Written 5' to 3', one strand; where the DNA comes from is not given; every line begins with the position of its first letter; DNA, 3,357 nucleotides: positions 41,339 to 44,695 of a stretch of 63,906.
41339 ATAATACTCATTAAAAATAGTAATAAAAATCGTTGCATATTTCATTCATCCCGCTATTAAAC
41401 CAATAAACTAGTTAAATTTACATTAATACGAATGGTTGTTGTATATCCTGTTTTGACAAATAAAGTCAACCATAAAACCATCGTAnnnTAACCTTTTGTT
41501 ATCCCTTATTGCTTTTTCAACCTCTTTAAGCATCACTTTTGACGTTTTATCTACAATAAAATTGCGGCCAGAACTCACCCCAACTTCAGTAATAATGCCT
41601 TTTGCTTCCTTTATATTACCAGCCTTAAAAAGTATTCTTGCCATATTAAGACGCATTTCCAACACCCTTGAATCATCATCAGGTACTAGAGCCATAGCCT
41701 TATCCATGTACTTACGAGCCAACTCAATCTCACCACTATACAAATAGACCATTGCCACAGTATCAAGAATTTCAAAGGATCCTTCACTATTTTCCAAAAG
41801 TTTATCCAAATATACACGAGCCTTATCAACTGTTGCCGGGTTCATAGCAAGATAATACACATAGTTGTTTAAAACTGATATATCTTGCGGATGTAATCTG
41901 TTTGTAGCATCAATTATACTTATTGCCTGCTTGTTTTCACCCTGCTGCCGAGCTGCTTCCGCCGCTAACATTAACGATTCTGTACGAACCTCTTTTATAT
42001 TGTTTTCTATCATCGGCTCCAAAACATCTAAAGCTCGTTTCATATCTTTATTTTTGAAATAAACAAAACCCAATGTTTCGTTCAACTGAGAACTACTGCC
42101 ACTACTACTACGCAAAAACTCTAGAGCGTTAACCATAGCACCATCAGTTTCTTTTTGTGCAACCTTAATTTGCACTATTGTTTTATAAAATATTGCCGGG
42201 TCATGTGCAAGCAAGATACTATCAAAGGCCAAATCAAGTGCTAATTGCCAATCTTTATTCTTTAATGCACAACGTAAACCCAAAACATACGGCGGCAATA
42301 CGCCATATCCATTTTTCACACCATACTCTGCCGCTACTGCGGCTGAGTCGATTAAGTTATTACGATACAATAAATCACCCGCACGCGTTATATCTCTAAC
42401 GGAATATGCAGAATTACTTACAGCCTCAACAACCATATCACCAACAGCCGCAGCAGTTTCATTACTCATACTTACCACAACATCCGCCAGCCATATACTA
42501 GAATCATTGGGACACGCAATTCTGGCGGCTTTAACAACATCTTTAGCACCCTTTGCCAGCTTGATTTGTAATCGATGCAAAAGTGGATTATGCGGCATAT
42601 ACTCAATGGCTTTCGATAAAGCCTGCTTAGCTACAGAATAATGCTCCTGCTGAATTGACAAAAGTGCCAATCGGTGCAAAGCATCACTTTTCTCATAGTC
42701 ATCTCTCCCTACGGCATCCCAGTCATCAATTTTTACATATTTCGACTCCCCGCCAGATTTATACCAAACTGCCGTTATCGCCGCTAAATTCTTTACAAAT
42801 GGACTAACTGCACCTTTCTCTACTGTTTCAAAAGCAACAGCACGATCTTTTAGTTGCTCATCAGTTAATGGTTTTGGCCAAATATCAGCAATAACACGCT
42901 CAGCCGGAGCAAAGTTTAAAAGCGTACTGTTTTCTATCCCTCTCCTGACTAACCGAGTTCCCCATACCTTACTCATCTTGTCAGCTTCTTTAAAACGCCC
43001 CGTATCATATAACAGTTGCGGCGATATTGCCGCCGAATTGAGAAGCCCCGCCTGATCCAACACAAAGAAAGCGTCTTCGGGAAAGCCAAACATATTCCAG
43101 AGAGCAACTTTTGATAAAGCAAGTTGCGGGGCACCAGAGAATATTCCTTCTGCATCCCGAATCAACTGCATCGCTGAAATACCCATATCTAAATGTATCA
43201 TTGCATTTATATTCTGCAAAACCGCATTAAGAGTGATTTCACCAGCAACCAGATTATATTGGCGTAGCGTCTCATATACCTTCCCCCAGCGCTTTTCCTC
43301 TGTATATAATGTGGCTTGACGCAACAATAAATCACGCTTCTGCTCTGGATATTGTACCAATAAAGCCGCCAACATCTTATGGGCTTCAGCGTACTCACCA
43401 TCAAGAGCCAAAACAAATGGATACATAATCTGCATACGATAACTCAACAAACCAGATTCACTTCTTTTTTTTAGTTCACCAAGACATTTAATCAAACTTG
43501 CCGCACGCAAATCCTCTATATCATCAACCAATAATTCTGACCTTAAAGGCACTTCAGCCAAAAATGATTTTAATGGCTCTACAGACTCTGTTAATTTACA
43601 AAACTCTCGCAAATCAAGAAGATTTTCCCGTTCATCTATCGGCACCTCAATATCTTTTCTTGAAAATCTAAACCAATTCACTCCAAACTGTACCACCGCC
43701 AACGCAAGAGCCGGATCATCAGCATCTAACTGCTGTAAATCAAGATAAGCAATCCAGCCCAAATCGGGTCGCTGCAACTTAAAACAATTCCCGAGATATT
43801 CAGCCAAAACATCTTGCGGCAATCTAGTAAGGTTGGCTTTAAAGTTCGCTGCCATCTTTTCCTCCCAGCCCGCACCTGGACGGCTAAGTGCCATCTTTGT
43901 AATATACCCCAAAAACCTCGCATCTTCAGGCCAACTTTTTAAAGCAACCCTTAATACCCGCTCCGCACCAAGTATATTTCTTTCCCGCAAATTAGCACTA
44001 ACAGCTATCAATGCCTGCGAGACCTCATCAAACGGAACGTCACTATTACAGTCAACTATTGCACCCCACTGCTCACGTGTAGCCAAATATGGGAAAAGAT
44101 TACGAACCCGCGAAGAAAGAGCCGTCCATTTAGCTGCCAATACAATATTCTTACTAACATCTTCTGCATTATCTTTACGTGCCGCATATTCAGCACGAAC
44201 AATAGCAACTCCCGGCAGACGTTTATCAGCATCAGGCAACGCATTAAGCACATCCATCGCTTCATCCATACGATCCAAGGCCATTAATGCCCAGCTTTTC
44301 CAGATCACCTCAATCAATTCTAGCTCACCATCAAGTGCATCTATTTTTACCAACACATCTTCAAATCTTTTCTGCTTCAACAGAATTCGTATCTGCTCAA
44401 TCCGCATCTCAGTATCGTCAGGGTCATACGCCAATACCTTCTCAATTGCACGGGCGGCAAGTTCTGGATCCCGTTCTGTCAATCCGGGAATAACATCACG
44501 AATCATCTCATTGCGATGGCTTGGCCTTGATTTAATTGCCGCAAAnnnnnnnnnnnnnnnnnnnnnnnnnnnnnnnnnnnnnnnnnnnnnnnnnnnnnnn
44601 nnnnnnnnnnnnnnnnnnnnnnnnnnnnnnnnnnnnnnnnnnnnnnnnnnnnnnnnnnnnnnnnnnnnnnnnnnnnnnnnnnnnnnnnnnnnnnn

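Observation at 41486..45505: Exosortase fused in a single ~1335-aa ORF to a ~1000-aa TPR array (EpsH-like plus PrsT-like in one polypeptide)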

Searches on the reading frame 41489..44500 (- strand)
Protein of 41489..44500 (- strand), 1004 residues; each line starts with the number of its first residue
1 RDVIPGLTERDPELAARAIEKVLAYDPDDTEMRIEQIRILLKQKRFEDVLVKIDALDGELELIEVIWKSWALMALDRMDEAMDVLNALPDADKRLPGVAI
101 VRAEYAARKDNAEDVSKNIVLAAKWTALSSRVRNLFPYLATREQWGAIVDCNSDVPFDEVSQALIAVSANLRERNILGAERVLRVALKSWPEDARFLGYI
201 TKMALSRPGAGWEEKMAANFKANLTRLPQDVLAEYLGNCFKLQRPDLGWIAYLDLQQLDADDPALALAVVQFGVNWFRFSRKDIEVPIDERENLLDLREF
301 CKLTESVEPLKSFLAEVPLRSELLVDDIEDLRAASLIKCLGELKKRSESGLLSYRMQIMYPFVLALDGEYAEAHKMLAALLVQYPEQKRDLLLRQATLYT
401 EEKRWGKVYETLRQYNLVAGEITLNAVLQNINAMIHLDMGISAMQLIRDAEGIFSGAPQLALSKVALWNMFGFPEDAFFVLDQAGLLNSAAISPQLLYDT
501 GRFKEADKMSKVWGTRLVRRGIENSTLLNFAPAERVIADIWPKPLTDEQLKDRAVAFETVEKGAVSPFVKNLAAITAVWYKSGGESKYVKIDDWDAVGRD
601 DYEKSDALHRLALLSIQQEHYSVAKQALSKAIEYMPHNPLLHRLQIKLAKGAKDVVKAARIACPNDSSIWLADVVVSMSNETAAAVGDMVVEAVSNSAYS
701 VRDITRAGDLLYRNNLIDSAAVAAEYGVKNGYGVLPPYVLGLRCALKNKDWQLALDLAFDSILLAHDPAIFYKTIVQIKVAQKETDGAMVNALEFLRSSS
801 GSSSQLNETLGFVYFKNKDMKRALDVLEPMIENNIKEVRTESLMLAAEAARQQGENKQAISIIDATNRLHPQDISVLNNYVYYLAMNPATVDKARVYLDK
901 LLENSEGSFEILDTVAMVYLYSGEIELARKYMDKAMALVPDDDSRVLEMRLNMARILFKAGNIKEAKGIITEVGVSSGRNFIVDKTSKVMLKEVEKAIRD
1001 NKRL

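Call 64: search_protein_representatives(protein=window:41489-44500:-)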
Query: 1004 residues. Proteins with E-value up to 0.001 (for the whole library): 1086; up to 1e-10: 248; up to 1e-30: 212. The best 150 are listed.
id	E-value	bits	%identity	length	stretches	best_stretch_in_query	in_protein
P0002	0.0e+00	1764.7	79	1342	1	1-1004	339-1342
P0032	8.8e-239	811.9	39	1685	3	159-952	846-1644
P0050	1.4e-212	725.2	38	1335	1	4-998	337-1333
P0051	3.6e-211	720.5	38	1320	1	1-997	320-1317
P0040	2.2e-208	711.3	38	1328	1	1-994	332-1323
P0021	1.5e-207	708.5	39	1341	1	1-1002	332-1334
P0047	1.8e-205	701.6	37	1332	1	3-995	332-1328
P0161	6.2e-205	699.9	37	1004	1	3-1002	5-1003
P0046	1.5e-202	692.0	38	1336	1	3-992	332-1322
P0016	1.7e-202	691.8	37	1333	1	2-999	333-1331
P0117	4.1e-202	690.6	35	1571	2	162-949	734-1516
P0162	1.1e-201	689.2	38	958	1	45-997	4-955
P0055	1.1e-200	685.8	37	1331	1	1-996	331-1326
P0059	1.2e-199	682.4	38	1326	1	2-995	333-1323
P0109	4.5e-199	680.5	35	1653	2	121-937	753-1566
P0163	3.9e-190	650.9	37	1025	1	3-997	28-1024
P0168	6.8e-181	620.3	34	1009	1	2-990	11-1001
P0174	8.8e-176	603.4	35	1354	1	38-1000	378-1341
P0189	1.4e-158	546.5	48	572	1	435-1000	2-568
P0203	2.3e-138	479.6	33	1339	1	2-1000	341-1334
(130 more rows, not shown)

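Call 65: find_encoding_contigs(protein=P0161, flank=4000, max_places=3)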
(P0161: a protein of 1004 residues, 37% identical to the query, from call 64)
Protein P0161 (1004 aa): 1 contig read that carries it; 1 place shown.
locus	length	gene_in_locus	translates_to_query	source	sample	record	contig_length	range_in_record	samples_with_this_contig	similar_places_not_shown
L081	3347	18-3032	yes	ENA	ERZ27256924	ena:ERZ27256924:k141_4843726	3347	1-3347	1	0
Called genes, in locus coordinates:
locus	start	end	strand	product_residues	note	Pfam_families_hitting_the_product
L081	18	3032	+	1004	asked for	PF07719:TPR_2 (faint), PF12895:ANAPC3 (faint), PF13428:TPR_14 (faint), PF13432:TPR_16 (faint), PF14559:TPR_19 (faint), PF17874:TPR_MalT (faint), PF23914:TPR_CcmH_CycH (faint), PF13181:TPR_8 (faint), +2 more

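Call 66: find_encoding_contigs(protein=P0163, flank=4000, max_places=3)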
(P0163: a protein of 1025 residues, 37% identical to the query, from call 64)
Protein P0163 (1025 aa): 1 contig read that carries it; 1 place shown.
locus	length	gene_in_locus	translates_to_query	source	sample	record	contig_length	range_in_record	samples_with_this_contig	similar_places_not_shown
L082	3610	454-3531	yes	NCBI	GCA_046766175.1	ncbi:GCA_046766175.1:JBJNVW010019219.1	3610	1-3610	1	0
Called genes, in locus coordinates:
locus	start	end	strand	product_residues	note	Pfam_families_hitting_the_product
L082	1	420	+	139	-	?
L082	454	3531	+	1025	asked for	PF07719:TPR_2 (faint), PF13428:TPR_14 (faint), PF13432:TPR_16 (faint), PF14559:TPR_19 (faint), PF25058:ARM_TT21 (faint), PF13424:TPR_12 (faint)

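Call 67: find_encoding_contigs(protein=P0168, flank=4000, max_places=3)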
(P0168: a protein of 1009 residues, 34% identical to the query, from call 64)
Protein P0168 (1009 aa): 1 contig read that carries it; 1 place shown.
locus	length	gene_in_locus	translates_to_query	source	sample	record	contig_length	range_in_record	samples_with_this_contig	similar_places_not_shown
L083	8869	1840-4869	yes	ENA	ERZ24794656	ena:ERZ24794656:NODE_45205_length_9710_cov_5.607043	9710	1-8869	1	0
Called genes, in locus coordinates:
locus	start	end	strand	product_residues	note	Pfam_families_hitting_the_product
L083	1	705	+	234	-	?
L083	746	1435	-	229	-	-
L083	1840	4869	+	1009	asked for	PF12895:ANAPC3 (faint), PF13428:TPR_14 (faint), PF14559:TPR_19 (faint), PF13432:TPR_16 (faint), PF13174:TPR_6 (faint), PF13424:TPR_12 (weak)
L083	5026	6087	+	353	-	PF02563:Poly_export, PF22461:SLBB_2 (faint)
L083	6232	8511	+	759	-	PF13614:AAA_31, PF01656:CbiA (weak)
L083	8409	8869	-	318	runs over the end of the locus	-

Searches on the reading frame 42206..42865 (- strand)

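Call 18: search_protein_families(library=ncbifam, proteins=[window:42206-42865:-], max_evalue=0.01)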
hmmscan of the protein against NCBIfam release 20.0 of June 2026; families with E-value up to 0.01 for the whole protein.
window:42206-42865:- (220 aa): 3 families
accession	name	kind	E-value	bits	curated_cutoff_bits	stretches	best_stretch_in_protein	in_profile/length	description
NF052312.1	T9SS_PorW_SprE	equivalog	0.00054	18.7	250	1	53-150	321-414/716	type IX secretion system periplasmic lipoprotein PorW/SprE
NF010063.0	PRK13541.1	equivalog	0.00057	19.8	200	1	73-146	95-167/195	cytochrome c biogenesis protein CcmA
NF040959.1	MamA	equivalog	0.0063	16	200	1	49-96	94-141/204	magnetosome protein MamA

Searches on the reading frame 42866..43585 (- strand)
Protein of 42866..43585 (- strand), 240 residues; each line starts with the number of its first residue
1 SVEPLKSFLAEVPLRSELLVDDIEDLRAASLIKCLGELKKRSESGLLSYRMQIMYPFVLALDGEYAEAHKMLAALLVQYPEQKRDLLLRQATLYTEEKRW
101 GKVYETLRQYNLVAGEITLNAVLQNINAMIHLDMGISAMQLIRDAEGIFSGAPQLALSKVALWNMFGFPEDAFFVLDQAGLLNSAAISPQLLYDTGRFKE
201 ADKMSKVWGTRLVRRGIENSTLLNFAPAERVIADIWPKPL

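Call 18: search_protein_families(library=ncbifam, proteins=[window:42866-43585:-], max_evalue=0.01)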
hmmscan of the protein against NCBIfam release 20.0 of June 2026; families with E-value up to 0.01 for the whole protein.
window:42866-43585:- (240 aa): 1 family
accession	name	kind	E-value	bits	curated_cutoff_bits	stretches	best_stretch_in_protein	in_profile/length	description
TIGR03922.1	T7SS_EccA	equivalog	4.7e-05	22.1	466.65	1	51-144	73-168/557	type VII secretion AAA-ATPase EccA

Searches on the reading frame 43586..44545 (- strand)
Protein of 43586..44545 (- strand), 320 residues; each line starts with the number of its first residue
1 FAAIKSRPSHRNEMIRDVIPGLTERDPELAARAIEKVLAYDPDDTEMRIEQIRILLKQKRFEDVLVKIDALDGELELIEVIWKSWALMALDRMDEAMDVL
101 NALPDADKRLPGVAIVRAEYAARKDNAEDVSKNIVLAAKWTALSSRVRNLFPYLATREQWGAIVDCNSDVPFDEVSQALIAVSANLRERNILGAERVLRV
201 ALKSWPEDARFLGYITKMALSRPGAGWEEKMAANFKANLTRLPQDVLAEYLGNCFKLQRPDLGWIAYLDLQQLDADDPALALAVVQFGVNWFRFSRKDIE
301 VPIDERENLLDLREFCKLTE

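Call 18: search_protein_families(library=ncbifam, proteins=[window:43586-44545:-], max_evalue=0.01)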
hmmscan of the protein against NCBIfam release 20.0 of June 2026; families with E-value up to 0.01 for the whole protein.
window:43586-44545:- (320 aa): 1 family
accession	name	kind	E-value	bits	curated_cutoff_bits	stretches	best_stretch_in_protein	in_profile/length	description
TIGR02917.1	PEP_TPR_lipo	equivalog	0.0031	15.5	312.2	0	25-71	207-253/899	XrtA/PEP-CTERM system TPR-repeat protein PrsT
